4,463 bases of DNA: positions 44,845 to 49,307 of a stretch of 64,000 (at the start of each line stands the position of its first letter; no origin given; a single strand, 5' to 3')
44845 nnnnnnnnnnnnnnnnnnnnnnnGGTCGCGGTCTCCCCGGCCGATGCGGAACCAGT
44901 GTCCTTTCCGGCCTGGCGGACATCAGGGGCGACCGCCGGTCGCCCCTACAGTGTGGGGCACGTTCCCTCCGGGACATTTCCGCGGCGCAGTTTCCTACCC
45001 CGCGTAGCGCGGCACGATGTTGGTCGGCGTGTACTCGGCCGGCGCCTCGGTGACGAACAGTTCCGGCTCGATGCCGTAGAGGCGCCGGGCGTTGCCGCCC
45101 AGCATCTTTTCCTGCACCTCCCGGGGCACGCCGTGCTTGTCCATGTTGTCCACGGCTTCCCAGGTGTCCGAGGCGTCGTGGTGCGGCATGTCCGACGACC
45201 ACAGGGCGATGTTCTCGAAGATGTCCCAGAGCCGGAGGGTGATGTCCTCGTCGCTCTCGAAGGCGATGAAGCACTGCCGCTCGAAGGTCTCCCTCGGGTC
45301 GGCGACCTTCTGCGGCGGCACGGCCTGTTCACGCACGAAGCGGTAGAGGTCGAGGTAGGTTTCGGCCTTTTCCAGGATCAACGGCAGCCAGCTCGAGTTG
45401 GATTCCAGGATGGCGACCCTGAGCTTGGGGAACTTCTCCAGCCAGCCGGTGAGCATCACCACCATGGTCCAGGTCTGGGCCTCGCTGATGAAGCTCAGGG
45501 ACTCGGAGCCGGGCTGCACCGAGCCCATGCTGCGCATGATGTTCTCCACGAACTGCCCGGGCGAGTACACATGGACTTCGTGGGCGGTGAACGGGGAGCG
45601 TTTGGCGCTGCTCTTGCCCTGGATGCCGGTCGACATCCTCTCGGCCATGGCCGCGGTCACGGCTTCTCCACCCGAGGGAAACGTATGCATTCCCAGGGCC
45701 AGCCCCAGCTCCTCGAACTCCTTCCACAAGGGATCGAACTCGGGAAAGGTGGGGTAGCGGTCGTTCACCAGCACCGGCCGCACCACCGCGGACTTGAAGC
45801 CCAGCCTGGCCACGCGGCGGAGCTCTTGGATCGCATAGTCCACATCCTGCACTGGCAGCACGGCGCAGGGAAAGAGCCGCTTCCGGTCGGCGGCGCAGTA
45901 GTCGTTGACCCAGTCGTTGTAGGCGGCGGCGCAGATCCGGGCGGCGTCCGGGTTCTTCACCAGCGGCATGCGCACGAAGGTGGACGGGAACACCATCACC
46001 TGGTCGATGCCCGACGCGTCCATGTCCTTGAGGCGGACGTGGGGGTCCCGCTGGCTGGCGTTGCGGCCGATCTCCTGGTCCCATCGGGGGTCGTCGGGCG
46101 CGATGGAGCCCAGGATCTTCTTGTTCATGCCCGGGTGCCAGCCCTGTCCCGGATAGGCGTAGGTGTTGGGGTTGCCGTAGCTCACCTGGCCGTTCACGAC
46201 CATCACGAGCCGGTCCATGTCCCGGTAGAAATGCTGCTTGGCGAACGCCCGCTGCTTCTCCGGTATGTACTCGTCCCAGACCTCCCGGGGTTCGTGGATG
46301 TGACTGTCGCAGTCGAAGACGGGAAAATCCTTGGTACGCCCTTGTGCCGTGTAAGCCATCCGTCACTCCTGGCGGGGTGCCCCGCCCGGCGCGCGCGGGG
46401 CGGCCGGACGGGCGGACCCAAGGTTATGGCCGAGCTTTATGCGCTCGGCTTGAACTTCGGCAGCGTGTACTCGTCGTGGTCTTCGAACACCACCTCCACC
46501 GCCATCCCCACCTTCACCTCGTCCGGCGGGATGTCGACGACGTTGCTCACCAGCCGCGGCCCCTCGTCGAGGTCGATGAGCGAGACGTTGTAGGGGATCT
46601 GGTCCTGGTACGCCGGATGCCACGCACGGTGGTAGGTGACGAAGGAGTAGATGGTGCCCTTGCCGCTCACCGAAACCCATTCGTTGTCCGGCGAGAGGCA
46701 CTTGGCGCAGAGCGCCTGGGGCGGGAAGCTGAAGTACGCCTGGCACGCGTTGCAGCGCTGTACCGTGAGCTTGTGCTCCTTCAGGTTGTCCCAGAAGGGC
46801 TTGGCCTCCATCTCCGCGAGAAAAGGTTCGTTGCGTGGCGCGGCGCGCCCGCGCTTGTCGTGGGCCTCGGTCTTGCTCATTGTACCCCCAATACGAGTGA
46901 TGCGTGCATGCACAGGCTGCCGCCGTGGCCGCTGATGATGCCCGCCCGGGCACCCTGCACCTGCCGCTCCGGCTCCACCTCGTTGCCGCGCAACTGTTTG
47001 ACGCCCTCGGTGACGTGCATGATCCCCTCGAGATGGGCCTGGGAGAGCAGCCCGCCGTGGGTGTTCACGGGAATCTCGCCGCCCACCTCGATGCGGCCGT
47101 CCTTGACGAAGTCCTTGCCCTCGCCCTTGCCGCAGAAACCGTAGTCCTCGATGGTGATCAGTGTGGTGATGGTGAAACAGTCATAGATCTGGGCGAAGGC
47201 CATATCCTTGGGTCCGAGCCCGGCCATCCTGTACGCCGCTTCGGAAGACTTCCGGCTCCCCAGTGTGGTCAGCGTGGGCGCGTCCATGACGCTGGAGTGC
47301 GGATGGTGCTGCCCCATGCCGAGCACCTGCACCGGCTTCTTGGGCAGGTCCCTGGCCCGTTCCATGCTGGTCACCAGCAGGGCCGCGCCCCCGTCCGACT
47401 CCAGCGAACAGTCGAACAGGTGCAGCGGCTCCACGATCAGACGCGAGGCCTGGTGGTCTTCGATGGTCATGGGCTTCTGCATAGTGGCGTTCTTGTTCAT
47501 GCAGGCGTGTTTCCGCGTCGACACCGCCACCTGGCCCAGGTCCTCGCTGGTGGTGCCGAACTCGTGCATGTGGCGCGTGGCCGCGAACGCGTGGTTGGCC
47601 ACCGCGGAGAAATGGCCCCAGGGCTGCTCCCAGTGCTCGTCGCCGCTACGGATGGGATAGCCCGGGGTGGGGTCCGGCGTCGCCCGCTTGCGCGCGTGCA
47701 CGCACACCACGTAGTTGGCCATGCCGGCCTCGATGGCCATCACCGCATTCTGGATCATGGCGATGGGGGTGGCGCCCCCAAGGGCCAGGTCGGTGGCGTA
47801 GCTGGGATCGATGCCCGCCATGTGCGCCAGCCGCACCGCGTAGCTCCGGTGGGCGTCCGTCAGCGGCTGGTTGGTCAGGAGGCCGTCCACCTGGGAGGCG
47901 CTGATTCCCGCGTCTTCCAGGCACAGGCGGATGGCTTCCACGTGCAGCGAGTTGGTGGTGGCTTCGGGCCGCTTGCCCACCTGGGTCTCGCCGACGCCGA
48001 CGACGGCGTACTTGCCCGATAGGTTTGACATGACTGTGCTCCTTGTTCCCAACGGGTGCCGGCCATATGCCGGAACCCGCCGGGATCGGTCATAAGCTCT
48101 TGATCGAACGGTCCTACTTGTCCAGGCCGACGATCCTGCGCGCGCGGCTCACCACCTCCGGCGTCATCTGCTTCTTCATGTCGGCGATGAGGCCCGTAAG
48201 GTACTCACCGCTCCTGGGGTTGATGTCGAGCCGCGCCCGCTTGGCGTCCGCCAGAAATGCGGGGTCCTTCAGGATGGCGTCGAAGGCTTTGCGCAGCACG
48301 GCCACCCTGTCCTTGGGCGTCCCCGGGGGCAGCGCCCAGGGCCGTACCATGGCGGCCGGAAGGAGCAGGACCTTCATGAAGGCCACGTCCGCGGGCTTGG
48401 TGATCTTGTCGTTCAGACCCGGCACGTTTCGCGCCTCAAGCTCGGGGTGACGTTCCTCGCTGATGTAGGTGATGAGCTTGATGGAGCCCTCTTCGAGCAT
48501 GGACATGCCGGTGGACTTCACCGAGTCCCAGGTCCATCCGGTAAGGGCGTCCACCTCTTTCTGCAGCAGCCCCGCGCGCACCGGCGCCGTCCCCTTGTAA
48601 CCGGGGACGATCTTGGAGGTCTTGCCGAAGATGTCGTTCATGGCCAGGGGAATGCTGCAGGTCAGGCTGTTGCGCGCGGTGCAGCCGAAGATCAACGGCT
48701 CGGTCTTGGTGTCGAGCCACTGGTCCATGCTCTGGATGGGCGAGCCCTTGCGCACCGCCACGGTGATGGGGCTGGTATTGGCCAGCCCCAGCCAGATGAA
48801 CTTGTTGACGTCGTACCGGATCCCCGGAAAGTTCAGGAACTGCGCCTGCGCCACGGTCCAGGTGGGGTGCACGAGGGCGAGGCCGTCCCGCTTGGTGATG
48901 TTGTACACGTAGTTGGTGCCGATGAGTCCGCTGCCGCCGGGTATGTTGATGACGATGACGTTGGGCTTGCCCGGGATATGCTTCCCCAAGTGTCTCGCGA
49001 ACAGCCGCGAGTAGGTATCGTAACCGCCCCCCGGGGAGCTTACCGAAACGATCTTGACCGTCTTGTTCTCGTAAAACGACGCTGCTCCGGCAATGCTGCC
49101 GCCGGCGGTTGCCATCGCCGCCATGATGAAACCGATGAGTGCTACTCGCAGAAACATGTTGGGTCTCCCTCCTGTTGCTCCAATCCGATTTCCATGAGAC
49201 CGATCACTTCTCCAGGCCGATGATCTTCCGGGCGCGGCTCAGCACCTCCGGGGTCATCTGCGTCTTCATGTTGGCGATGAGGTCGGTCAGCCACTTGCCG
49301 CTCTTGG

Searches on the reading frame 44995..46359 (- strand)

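Call 37: search_protein_families(library=pfam, proteins=[window:44995-46359:-], max_evalue=0.001)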
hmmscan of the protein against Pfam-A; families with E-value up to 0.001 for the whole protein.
window:44995-46359:- (454 aa): 1 family
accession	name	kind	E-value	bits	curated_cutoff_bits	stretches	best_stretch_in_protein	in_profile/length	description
PF04909.20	Amidohydro_2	-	4.2e-27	96.1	26.4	1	103-430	18-289/289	Amidohydrolase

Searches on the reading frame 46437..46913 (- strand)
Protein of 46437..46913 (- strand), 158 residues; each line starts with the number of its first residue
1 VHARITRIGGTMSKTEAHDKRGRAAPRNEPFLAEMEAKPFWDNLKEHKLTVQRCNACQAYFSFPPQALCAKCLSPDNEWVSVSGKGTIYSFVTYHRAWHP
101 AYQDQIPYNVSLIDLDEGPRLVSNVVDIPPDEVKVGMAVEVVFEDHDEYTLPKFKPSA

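Call 37: search_protein_families(library=pfam, proteins=[window:46437-46913:-], max_evalue=0.001)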
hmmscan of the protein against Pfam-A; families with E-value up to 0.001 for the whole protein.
window:46437-46913:- (158 aa): 2 families
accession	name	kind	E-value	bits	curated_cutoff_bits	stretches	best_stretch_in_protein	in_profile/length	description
PF01796.24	OB_ChsH2_C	-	1e-22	80.2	27.1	1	79-144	1-65/65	ChsH2, C-terminal OB-fold domain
PF12172.15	zf-ChsH2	-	6.8e-09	35.8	23.2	1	41-78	1-37/37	ChsH2, rubredoxin-like zinc ribbon domain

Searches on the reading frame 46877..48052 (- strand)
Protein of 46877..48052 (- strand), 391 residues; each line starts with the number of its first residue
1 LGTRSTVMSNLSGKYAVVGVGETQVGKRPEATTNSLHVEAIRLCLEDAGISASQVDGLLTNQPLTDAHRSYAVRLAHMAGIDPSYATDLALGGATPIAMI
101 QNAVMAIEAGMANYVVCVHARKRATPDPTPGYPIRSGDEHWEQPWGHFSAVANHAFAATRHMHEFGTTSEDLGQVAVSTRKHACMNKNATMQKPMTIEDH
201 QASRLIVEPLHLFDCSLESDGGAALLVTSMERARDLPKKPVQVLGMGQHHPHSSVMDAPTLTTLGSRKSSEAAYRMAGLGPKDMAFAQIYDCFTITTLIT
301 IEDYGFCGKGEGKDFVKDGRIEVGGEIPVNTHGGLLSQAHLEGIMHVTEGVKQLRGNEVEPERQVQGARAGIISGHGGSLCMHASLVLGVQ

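Call 37: search_protein_families(library=pfam, proteins=[window:46877-48052:-], max_evalue=0.001)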
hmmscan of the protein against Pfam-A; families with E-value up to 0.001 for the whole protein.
window:46877-48052:- (391 aa): 2 families
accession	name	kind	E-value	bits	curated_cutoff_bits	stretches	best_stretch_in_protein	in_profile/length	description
PF22691.2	Thiolase_C_1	-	2.1e-48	164.1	28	1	247-389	1-143/144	Thiolase C-terminal domain-like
PF00108.29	Thiolase_N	-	1.6e-05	24.9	26.4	1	17-202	3-218/260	Thiolase, N-terminal domain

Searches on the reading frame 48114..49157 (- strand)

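Call 37: search_protein_families(library=pfam, proteins=[window:48114-49157:-], max_evalue=0.001)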
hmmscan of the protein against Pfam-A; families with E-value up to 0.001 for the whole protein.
window:48114-49157:- (347 aa): 1 family
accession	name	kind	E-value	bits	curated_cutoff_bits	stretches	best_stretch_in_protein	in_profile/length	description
PF03401.19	TctC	-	3.8e-07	30.3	27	1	66-330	16-264/274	Tripartite tricarboxylate transporter family receptor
